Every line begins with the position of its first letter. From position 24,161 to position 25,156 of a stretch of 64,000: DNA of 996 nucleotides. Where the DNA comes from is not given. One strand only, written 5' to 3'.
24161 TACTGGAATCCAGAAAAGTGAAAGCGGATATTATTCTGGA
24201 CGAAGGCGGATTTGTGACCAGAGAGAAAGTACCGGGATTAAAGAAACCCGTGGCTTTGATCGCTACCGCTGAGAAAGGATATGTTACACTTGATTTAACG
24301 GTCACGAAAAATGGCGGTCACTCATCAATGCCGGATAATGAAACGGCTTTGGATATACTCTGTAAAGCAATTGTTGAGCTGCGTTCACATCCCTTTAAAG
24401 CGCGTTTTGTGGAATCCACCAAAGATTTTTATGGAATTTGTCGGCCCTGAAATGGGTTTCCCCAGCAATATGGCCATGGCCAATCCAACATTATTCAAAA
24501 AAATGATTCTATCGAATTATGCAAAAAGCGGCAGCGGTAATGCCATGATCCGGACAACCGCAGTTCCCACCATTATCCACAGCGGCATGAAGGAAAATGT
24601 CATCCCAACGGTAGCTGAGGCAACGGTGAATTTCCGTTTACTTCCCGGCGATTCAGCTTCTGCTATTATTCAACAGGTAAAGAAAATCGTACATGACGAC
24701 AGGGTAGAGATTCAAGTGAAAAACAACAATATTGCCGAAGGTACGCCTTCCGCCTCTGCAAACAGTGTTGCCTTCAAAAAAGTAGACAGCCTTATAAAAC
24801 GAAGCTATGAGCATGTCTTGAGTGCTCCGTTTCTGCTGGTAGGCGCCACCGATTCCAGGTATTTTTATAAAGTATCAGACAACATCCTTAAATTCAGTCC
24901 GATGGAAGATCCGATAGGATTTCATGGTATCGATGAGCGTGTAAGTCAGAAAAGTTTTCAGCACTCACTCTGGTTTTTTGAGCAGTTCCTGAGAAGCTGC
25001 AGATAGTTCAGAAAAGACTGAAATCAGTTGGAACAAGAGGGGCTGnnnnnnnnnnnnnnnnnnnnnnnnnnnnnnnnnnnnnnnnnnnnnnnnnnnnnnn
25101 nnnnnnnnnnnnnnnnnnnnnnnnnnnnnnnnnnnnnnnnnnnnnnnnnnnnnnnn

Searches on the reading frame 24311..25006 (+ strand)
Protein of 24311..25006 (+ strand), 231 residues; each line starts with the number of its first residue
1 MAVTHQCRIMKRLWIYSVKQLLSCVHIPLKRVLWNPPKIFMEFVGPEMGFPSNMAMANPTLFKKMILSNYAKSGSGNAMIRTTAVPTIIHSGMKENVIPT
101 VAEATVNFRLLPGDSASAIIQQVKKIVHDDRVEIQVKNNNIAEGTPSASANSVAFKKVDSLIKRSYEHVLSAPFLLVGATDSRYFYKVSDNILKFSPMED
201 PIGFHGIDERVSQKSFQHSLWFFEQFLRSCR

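Call 27: search_protein_families(library=pfam, proteins=[window:24311-25006:+], max_evalue=0.001)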
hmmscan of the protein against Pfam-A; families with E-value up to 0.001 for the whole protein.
window:24311-25006:+ (231 aa): 1 family
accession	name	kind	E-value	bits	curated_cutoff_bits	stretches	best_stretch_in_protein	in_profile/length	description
PF07687.19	M20_dimer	-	1.5e-09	38.2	21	1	74-129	48-101/107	Peptidase dimerisation domain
